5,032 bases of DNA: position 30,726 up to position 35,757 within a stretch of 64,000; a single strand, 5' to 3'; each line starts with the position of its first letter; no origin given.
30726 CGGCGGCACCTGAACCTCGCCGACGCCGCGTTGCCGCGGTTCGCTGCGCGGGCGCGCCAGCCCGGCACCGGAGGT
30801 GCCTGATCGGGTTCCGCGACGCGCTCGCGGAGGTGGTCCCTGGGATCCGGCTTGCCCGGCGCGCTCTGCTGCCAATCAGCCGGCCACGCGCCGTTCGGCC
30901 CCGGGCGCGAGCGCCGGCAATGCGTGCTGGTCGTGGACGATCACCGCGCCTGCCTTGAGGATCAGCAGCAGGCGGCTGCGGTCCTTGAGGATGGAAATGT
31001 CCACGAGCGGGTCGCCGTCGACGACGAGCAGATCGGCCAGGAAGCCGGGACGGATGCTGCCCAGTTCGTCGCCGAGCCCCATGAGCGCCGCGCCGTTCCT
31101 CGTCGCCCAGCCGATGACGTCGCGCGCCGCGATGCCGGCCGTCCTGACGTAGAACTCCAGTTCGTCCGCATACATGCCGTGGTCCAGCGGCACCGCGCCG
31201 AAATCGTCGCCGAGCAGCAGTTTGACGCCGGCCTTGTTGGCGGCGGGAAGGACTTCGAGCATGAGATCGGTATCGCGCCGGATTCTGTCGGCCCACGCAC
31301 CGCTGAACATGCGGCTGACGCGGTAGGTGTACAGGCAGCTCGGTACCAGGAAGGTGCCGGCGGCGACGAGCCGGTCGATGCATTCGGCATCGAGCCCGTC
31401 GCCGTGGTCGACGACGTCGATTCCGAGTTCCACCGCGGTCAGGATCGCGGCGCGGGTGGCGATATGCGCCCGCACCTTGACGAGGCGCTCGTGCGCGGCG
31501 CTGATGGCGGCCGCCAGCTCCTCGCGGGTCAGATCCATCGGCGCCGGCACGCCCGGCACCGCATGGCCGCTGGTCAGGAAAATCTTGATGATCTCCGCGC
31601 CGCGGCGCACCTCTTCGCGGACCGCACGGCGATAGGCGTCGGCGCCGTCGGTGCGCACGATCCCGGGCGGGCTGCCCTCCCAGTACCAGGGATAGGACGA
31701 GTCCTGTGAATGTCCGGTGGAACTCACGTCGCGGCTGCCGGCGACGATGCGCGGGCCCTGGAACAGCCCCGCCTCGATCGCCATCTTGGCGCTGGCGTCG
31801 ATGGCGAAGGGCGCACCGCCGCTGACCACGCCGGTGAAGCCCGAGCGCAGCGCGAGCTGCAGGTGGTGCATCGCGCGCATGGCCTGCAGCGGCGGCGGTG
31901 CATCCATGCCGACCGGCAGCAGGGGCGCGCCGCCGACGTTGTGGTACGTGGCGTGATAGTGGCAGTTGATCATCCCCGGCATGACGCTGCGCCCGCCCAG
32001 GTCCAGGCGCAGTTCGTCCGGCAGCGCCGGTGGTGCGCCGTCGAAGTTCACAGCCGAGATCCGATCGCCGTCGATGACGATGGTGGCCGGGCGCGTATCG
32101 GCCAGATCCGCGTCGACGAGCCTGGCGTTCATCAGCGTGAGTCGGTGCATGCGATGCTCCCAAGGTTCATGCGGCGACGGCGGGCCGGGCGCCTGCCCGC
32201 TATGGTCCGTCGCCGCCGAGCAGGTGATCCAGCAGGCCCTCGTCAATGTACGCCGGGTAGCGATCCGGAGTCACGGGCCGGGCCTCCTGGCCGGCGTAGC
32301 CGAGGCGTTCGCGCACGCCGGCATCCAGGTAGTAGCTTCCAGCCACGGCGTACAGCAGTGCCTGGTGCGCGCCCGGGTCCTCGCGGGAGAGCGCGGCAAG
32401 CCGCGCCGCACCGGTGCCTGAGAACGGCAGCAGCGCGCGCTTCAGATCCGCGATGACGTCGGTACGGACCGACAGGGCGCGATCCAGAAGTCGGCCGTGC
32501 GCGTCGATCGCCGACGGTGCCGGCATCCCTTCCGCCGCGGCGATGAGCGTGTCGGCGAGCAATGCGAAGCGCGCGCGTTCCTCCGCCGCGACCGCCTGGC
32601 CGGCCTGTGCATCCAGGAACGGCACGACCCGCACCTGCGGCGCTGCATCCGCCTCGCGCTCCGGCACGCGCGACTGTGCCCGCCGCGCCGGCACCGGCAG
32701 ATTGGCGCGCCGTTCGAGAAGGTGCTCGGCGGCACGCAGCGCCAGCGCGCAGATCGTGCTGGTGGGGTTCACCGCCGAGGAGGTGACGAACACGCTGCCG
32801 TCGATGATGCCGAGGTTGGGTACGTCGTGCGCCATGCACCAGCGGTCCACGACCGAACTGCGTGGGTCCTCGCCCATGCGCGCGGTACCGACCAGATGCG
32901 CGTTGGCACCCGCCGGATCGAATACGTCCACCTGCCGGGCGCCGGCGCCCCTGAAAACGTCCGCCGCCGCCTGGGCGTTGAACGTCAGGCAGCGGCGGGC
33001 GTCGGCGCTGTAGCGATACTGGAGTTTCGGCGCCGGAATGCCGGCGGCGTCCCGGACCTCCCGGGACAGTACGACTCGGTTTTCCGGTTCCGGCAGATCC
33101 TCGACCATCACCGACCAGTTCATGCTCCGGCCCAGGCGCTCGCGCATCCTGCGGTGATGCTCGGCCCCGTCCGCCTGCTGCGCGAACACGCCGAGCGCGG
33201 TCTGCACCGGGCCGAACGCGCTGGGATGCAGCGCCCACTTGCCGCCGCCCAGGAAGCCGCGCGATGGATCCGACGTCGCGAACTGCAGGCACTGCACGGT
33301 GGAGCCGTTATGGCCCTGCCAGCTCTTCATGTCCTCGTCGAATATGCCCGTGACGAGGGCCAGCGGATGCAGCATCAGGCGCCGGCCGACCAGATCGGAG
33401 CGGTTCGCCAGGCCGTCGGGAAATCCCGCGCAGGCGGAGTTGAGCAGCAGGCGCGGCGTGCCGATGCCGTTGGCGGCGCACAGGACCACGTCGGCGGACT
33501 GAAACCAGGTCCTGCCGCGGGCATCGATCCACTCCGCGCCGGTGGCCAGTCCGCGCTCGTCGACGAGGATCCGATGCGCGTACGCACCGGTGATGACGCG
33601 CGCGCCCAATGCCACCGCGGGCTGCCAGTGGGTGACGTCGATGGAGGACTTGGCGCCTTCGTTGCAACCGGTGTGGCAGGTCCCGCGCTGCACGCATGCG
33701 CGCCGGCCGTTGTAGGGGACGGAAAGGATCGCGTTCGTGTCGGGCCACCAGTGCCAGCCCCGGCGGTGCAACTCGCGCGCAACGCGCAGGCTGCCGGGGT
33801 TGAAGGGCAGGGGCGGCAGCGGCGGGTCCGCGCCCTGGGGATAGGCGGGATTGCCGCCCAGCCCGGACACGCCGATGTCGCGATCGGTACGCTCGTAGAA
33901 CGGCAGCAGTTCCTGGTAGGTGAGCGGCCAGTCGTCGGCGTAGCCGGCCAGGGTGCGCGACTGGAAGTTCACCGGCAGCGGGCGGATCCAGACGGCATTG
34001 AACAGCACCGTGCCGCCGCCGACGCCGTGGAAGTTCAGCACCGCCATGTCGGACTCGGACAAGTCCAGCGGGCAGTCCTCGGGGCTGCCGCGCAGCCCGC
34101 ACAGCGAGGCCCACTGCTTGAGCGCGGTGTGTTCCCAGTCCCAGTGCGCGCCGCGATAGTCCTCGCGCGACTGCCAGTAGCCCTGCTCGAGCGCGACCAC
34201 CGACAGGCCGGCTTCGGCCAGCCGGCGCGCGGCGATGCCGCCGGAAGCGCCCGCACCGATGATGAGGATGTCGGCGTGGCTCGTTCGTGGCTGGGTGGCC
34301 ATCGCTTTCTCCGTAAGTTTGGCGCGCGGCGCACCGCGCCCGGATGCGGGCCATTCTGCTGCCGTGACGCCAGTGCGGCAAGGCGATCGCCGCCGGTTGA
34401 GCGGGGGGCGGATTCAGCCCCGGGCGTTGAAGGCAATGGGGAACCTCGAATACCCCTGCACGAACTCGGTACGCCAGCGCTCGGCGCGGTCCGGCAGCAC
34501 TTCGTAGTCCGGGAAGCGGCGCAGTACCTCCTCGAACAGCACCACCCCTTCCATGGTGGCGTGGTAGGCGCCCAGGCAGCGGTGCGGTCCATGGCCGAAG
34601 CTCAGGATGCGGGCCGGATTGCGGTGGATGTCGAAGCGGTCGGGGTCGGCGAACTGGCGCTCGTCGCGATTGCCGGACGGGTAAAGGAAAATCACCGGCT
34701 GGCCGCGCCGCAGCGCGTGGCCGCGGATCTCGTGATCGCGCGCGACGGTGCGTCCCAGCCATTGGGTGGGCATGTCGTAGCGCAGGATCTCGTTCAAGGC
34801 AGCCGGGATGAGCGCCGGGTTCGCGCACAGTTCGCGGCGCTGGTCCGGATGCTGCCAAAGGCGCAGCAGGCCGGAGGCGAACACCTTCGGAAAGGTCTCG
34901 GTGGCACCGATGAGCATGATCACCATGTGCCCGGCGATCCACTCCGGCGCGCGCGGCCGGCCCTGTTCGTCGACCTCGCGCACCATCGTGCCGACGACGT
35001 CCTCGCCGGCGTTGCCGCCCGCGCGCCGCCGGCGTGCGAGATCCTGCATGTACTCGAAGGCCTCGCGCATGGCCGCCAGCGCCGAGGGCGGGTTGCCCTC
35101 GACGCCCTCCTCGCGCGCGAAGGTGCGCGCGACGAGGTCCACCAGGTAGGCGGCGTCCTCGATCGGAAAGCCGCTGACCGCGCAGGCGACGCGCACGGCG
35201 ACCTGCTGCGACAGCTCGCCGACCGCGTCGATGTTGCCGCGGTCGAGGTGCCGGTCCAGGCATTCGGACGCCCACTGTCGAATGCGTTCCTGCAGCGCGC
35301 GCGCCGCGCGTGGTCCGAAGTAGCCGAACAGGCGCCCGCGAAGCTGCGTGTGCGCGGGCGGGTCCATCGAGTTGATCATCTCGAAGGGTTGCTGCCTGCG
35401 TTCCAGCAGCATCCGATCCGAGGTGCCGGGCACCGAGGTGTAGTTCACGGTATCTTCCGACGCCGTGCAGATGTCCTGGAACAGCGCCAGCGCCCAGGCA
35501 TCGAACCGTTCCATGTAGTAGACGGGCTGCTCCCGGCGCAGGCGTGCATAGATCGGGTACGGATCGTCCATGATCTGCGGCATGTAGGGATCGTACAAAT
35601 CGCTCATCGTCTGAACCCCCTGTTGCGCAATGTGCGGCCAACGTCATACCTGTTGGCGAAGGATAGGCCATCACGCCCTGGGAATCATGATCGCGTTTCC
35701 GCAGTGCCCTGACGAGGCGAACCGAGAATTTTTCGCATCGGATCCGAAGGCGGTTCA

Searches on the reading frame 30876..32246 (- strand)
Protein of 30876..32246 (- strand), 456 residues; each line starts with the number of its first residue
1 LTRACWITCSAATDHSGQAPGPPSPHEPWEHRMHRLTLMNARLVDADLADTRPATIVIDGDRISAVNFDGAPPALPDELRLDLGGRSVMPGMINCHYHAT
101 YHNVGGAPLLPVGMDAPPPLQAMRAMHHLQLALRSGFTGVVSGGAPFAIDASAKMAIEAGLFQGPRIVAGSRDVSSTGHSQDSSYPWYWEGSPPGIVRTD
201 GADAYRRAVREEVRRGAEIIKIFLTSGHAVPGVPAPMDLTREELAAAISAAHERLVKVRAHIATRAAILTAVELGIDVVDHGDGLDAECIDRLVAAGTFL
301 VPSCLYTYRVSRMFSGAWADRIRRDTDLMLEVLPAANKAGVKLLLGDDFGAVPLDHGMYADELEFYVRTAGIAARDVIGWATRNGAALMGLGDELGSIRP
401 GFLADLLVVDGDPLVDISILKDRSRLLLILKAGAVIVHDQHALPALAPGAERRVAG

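Call 64: search_protein_families(library=pfam, proteins=[window:30876-32246:-], max_evalue=0.001)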
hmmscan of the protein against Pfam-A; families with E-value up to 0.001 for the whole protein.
window:30876-32246:- (456 aa): 2 families
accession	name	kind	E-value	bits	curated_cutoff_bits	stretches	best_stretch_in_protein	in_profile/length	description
PF01979.26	Amidohydro_1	-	3.5e-29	102.6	25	1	88-426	2-335/345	Amidohydrolase family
PF07969.17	Amidohydro_3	-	2.8e-11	44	29.7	1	235-414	255-449/472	Amidohydrolase family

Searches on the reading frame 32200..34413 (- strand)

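Call 12: search_protein_families(library=pfam, proteins=[window:32200-34413:-], max_evalue=0.001)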
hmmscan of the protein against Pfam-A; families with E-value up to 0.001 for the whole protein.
window:32200-34413:- (737 aa): 6 families
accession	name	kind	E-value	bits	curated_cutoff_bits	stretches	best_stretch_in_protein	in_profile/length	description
PF05199.19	GMC_oxred_C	-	1.6e-20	74.5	24.6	1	441-558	1-139/139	GMC oxidoreductase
PF00732.25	GMC_oxred_N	-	2.2e-15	57.5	23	1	239-350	110-217/218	GMC oxidoreductase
PF01266.30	DAO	-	4.8e-05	23.5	27.9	1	48-78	1-31/353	FAD dependent oxidoreductase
PF00890.30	FAD_binding_2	-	0.00026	20.7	20.4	1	48-79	1-32/414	FAD binding domain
PF01946.23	Thi4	-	0.00078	19.2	26.2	0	33-77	4-49/235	Thi4 family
PF13450.12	NAD_binding_8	-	0.00095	19.8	21.9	0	51-78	1-28/68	NAD(P)-binding Rossmann-like domain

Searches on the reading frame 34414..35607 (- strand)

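Call 64: search_protein_families(library=pfam, proteins=[window:34414-35607:-], max_evalue=0.001)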
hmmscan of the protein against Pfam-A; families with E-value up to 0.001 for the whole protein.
window:34414-35607:- (397 aa): 1 family
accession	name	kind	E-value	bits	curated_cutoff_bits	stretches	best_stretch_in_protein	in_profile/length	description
PF00067.27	p450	-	2.9e-18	66.3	22.8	1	266-365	323-432/462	Cytochrome P450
